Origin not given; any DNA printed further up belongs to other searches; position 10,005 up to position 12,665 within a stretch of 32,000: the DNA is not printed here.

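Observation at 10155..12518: Uncharacterised membrane-anchored KAP-family P-loop NTPase (787 aa)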

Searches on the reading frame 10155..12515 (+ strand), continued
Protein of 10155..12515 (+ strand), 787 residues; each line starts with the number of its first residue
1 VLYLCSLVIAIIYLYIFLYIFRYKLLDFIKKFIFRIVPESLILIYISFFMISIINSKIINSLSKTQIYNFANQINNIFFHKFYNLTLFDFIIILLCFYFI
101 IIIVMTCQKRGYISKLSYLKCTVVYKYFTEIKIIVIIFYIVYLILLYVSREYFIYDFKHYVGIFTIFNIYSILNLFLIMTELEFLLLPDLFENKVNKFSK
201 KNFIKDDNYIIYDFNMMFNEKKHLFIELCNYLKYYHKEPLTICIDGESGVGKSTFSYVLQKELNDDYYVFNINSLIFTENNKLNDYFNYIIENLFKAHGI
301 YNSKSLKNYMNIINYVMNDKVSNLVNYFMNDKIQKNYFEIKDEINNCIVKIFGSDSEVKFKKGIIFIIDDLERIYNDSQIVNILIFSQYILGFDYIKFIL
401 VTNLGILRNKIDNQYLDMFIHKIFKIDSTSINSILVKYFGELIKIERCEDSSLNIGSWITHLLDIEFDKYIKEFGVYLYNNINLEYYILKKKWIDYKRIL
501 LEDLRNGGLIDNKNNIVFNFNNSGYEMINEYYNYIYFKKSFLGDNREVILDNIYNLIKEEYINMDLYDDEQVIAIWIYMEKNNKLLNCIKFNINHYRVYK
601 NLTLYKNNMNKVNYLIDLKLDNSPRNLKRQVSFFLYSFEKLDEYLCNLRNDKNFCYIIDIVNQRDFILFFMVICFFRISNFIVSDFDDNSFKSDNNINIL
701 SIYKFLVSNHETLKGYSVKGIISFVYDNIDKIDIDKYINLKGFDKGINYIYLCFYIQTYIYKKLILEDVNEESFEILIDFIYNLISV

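Call 38: search_protein_families(library=pfam, proteins=[L003:12402-13202:-, L001:5823-6626:-, L002:13594-14022:+], max_evalue=0.1)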
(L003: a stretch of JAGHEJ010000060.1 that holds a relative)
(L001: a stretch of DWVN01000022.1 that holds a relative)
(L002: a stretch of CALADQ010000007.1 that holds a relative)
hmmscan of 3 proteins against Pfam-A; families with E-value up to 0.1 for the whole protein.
L003:12402-13202:- (266 aa): 4 families
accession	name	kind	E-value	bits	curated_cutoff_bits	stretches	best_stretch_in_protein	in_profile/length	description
PF00497.25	SBP_bac_3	-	4e-40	137.1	26.4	1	29-248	1-131/132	Bacterial extracellular solute-binding proteins, family 3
PF10613.14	Lig_chan-Glu_bd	-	5.3e-11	43.1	30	1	51-122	30-114/115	Ligated ion channel L-glutamate- and glycine-binding site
PF12974.12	Phosphonate-bd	-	4.9e-07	29.8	27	1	56-236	19-219/242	ABC transporter, phosphonate, periplasmic substrate-binding protein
PF13531.11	SBP_bac_11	-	0.0015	18.7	25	1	66-146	26-114/227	Bacterial extracellular solute-binding protein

L001:5823-6626:- (267 aa): 3 families
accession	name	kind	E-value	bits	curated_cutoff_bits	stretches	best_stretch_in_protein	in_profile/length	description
PF00497.25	SBP_bac_3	-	1.7e-38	131.8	26.4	1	30-249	1-131/132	Bacterial extracellular solute-binding proteins, family 3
PF10613.14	Lig_chan-Glu_bd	-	2.6e-10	40.9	30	1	73-121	64-112/115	Ligated ion channel L-glutamate- and glycine-binding site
PF12974.12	Phosphonate-bd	-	1.6e-05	24.8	27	1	56-249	18-220/242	ABC transporter, phosphonate, periplasmic substrate-binding protein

L002:13594-14022:+ (143 aa): 3 families
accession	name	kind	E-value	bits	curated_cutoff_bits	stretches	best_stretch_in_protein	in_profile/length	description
PF03885.18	DUF327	-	7.1e-33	114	25.8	1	18-142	16-143/143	Protein of unknown function (DUF327)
PF06419.17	COG6_N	-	0.017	15.7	27.4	1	60-114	24-78/114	Conserved oligomeric complex COG6, N-terminal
PF04674.17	Phi_1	-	0.086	12.6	25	0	35-134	22-121/276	Phosphate-induced protein 1 conserved region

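Call 40: fold_search(model_id=the predicted structure, library=pdb)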
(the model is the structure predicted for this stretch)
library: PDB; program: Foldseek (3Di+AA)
matches with E <= 10: 399; with E <= 0.001: 0
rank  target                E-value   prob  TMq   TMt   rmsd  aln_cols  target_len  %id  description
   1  8hra_C                5.7e-03  0.98  0.17  0.16  23.5       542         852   10  Structure of heptameric RdrA ring in RNA-loading state (released 2023-02-01)
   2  8hr8_A                7.6e-03  0.97  0.18  0.18  22.4       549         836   10  Structure of heptameric RdrA ring (released 2023-02-01)
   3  8hrb_A                7.6e-03  0.96  0.17  0.16  24.1       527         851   11  Structure of tetradecameric RdrA ring in RNA-loading state (released 2023-02-01)
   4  8fnw_M                8.7e-03  0.95  0.16  0.16  23.8       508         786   10  Structure of RdrA-RdrB complex from Escherichia coli RADAR defense system (released 2023-02-01)
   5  8fnt_E                1.0e-02  0.94  0.16  0.16  23.4       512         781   10  Structure of RdrA from Escherichia coli RADAR defense system (released 2023-02-01)
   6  8fnt_D                1.6e-02  0.91  0.16  0.16  23.3       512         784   10  Structure of RdrA from Escherichia coli RADAR defense system (released 2023-02-01)
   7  8fnt_A                2.0e-02  0.89  0.16  0.16  23.3       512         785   10  Structure of RdrA from Escherichia coli RADAR defense system (released 2023-02-01)
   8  8hr8_H                2.4e-02  0.91  0.18  0.17  22.8       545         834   10  Structure of heptameric RdrA ring (released 2023-02-01)
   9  8hr8_C                2.5e-02  0.89  0.17  0.16  22.9       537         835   11  Structure of heptameric RdrA ring (released 2023-02-01)
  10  8hr8_G                3.0e-02  0.99  0.16  0.16  12.9       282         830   14  Structure of heptameric RdrA ring (released 2023-02-01)
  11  8hr8_F                3.0e-02  0.91  0.18  0.17  22.4       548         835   11  Structure of heptameric RdrA ring (released 2023-02-01)
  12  8fnu_A                3.3e-02  0.99  0.16  0.16  12.7       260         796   21  Structure of RdrA from Streptococcus suis RADAR defense system (released 2023-02-01)
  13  8hr7_A                3.6e-02  0.80  0.17  0.16  23.7       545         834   10  Structure of RdrA-RdrB complex (released 2023-02-01)
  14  8hr8_E                3.9e-02  0.80  0.17  0.16  23.3       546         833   11  Structure of heptameric RdrA ring (released 2023-02-01)
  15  6rqc_D                4.5e-02  0.60  0.14  0.22  19.2       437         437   14  Cryo-EM structure of an MCM loading intermediate (released 2019-11-20)
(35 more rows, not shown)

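Call 47: search_solved_structures(query=A2, max_evalue=1)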
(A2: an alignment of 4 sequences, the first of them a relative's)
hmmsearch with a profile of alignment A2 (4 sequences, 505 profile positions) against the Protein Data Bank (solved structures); distinct sequences matched with E-value up to 1: 12.
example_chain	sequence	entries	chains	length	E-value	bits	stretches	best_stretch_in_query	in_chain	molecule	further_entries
4xgc_E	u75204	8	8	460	0.0019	20.4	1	9-71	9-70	Origin recognition complex subunit 5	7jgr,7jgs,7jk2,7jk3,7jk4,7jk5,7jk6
8fnu_A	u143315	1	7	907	0.0022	20.2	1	35-199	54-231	KAP NTPase domain-containing protein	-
8fnt_B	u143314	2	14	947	0.031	16.3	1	39-219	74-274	Archaeal ATPase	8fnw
8hr7_A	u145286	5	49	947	0.04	16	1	39-219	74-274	Archaeal ATPase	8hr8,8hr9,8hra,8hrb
9e5c_6a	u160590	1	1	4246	0.054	15.6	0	207-458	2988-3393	Dynein heavy chain, putative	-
1y63_A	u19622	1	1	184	0.13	14.4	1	36-156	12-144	Lmaj004144AAA protein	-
6dmp_B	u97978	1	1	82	0.14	14.2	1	82-133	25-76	Designed orthogonal protein DHD13_XAAA_B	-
2grj_A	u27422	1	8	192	0.2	13.7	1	33-84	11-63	Dephospho-CoA kinase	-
2zdi_A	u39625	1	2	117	0.21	13.6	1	81-154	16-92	Prefoldin subunit beta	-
9n2q_A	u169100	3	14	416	0.39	12.8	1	21-54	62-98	Interferon inducible GTPase 1C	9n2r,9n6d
9n2t_B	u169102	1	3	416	0.39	12.8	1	21-54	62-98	Interferon inducible GTPase 1C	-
4hi0_E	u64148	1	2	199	0.42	12.6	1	36-67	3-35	Urease accessory protein UreG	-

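Call 48: search_protein_families(library=padloc, alignment_id=A1, max_evalue=0.01)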
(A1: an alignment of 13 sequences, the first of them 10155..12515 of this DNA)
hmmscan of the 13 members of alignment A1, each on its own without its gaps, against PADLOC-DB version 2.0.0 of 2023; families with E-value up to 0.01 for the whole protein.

A. member 1, window:10155-12515:+ (787 aa): 1 family
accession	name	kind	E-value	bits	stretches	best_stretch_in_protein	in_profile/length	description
PDLC02911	VakA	-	6.3e-06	24.9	1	242-329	5-72/163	-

B. families by the number of members that match (of 13 scanned): 2 families
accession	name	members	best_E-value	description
PDLC02911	VakA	10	5.3e-06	-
PDLC02361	PifA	3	0.0016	PifA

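Call 52: find_encoding_contigs(protein=P0019, flank=8000, max_places=3)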
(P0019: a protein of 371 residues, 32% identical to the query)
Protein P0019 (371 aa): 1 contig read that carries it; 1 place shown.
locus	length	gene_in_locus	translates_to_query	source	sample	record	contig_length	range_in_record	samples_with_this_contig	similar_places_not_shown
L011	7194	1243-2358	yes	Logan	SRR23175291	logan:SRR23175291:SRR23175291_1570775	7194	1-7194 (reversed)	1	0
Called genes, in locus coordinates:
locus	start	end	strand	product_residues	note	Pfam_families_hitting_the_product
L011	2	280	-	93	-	?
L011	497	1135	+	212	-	PF13545:HTH_Crp_2 (weak)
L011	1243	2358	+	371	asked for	PF07693:KAP_NTPase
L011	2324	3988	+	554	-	-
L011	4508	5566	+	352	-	PF01306:LacY_symp, PF03825:Nuc_H_symport, PF07690:MFS_1, PF12832:MFS_1_like, PF07690:MFS_1 (weak)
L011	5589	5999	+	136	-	-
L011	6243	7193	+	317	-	?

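Call 53: find_encoding_contigs(protein=P0018, flank=8000, max_places=3)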
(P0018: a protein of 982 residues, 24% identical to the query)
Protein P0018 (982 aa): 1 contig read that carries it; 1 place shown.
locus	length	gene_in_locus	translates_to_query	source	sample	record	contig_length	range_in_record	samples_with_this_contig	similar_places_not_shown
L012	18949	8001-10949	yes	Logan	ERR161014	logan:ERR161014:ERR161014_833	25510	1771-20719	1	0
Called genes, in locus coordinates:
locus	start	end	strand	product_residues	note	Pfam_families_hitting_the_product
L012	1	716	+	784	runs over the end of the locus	PF22085:NorB_cytochrome_c-like, PF00115:COX1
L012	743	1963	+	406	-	-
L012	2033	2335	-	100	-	PF01910:Thiamine_BP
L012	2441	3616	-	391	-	PF09861:Lar_N, PF21113:LarA_C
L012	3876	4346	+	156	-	PF00571:CBS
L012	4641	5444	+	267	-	PF05708:Peptidase_C92 (faint), PF00877:NLPC_P60, PF05257:CHAP (faint), PF00877:NLPC_P60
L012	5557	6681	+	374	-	PF13556:HTH_30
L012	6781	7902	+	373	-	PF00005:ABC_tran, PF17912:OB_MalK, PF08402:TOBE_2 (weak)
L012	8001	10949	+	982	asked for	PF07693:KAP_NTPase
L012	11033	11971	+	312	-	PF02603:Hpr_kinase_N, PF07085:DRTGG (weak), PF07475:Hpr_kinase_C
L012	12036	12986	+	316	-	PF01790:LGT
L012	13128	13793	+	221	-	PF00702:Hydrolase, PF12710:HAD, PF13419:HAD_2, PF13242:Hydrolase_like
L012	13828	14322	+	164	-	PF00132:Hexapep, PF14602:Hexapep_2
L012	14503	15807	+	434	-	PF13393:tRNA-synt_His, PF00587:tRNA-synt_2b (weak)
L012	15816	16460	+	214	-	PF01634:HisG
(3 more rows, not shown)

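Call 66: find_encoding_contigs(protein=P0003, flank=5000, max_places=2)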
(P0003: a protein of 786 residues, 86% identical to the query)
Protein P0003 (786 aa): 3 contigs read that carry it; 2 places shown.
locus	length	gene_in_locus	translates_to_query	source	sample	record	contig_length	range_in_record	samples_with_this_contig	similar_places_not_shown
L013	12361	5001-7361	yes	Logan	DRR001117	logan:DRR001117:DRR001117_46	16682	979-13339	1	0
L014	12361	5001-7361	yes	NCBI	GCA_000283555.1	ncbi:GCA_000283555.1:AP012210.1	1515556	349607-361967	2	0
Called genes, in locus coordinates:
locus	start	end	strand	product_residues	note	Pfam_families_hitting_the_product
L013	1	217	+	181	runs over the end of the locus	PF01928:CYTH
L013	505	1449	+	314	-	PF01497:Peripla_BP_2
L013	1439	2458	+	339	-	PF01032:FecCD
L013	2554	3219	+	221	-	PF00005:ABC_tran, PF02463:SMC_N (weak), PF13476:AAA_23 (weak)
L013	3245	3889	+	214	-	PF01712:dNK, PF02223:Thymidylate_kin (faint)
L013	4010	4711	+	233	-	PF01048:PNP_UDP_1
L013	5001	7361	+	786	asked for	PF07693:KAP_NTPase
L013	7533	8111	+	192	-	-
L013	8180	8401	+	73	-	-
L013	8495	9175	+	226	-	PF00072:Response_reg, PF00486:Trans_reg_C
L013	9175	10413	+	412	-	PF00512:HisKA, PF02518:HATPase_c, PF14501:HATPase_c_5 (weak)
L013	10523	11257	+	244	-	PF09359:VTC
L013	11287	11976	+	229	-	PF16316:DUF4956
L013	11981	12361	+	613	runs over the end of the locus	PF14262:Cthe_2159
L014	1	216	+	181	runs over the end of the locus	PF01928:CYTH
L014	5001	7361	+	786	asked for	PF07693:KAP_NTPase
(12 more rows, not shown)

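Call 67: find_encoding_contigs(protein=P0006, flank=5000, max_places=2)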
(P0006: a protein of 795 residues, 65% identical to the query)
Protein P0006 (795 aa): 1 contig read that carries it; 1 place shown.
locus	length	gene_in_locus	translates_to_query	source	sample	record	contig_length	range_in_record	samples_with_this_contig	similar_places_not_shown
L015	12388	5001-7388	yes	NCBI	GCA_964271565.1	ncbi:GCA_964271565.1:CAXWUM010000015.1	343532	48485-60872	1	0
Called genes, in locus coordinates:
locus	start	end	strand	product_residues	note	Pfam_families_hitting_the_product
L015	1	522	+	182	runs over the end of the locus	PF01928:CYTH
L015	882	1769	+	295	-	PF01497:Peripla_BP_2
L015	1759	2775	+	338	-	PF01032:FecCD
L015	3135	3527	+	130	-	PF00005:ABC_tran (weak)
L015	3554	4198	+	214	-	PF01712:dNK, PF02223:Thymidylate_kin (faint)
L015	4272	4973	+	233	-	PF01048:PNP_UDP_1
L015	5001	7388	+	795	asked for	PF07693:KAP_NTPase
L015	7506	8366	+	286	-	-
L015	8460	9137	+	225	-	PF00072:Response_reg, PF00486:Trans_reg_C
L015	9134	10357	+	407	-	PF00512:HisKA, PF02518:HATPase_c, PF14501:HATPase_c_5 (weak)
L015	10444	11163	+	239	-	PF09359:VTC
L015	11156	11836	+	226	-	PF16316:DUF4956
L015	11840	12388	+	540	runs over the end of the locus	PF14262:Cthe_2159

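Call 68: find_encoding_contigs(protein=P0013, flank=5000, max_places=2)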
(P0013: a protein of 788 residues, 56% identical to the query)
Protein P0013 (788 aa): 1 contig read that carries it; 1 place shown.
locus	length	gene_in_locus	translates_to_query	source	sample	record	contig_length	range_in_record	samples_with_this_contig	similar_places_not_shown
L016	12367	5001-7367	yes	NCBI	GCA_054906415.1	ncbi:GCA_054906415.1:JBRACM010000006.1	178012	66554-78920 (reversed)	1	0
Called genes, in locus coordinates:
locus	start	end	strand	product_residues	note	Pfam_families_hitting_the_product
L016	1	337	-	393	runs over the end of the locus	PF00083:Sugar_tr (faint), PF07690:MFS_1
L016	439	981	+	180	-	PF01928:CYTH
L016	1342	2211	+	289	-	PF01497:Peripla_BP_2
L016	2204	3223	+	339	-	PF01032:FecCD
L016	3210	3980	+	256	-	PF02463:SMC_N (weak), PF00005:ABC_tran, PF13175:AAA_15 (weak), PF13304:AAA_21 (faint)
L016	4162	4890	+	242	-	PF01048:PNP_UDP_1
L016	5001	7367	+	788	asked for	-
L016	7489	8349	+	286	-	-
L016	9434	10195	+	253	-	PF00072:Response_reg, PF00486:Trans_reg_C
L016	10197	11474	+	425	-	PF00512:HisKA, PF02518:HATPase_c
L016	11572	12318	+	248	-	PF09359:VTC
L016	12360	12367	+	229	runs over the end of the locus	PF16316:DUF4956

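Call 77: find_encoding_contigs(protein=P0015, flank=8000, max_places=3)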
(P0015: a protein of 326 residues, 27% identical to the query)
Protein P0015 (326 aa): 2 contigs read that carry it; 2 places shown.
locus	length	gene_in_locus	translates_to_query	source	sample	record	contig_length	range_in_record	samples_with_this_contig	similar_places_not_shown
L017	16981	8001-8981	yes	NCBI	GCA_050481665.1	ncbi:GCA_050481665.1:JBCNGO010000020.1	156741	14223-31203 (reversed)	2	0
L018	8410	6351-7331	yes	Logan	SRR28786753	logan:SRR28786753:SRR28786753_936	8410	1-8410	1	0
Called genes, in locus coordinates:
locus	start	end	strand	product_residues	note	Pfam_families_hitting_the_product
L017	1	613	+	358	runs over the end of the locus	PF13739:PdaC (weak), PF11738:DUF3298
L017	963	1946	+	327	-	-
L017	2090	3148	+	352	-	-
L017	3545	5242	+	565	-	PF18796:LPD1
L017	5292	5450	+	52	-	PF09388:SpoOE-like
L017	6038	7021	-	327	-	PF13730:HTH_36, PF11638:DnaA_N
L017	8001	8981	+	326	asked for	PF07693:KAP_NTPase, PF13191:AAA_16 (weak)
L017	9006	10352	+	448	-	-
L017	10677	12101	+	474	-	-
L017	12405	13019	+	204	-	-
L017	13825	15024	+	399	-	-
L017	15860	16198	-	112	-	-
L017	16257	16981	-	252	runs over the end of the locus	-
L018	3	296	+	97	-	?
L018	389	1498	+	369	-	-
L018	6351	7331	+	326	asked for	PF07693:KAP_NTPase, PF13191:AAA_16 (weak)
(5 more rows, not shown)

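Call 78: find_encoding_contigs(protein=P0016, flank=8000, max_places=3)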
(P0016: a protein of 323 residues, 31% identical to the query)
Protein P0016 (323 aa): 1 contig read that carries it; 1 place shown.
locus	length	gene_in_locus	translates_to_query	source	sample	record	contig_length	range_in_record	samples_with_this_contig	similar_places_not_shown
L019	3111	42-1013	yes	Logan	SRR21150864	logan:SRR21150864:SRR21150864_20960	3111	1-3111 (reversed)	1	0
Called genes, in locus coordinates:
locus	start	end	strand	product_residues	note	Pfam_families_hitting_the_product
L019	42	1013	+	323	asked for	PF07693:KAP_NTPase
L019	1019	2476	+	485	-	-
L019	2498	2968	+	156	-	-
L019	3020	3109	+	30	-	?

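Call 81: find_homologous_proteins(query=A1, max_evalue=0.001)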
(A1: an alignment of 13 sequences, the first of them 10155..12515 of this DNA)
Query A1 (13 sequences) (787 aa, profile of the alignment): 13 proteins with E <= 0.001 among 8000 candidates.
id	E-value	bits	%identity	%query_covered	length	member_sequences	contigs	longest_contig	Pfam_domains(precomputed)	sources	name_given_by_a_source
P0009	0.0e+0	1406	62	100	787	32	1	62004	-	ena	-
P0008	0.0e+0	1401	61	100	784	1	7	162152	-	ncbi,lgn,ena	-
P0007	0.0e+0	1399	62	100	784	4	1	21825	-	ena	-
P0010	0.0e+0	1385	61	100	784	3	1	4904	-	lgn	-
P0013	0.0e+0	1340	56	99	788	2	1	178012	-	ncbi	-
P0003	0.0e+0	1327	86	100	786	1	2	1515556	PF07693.21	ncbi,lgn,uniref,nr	ncbi:P-loop NTPase fold protein [Candidatus Arthromitus sp. SFB-rat-Yit]|uniref:P-loop NTPase fold p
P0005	0.0e+0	1326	66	100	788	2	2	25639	-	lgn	-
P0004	0.0e+0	1325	66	100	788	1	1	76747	PF07693.21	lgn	-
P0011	0.0e+0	1320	58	100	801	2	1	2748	-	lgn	-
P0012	0.0e+0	1319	59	100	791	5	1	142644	-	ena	-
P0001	0.0e+0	1294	100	95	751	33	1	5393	-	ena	-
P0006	0.0e+0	1278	65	97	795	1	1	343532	PF07693.21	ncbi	-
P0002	0.0e+0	1211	90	100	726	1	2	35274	-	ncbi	-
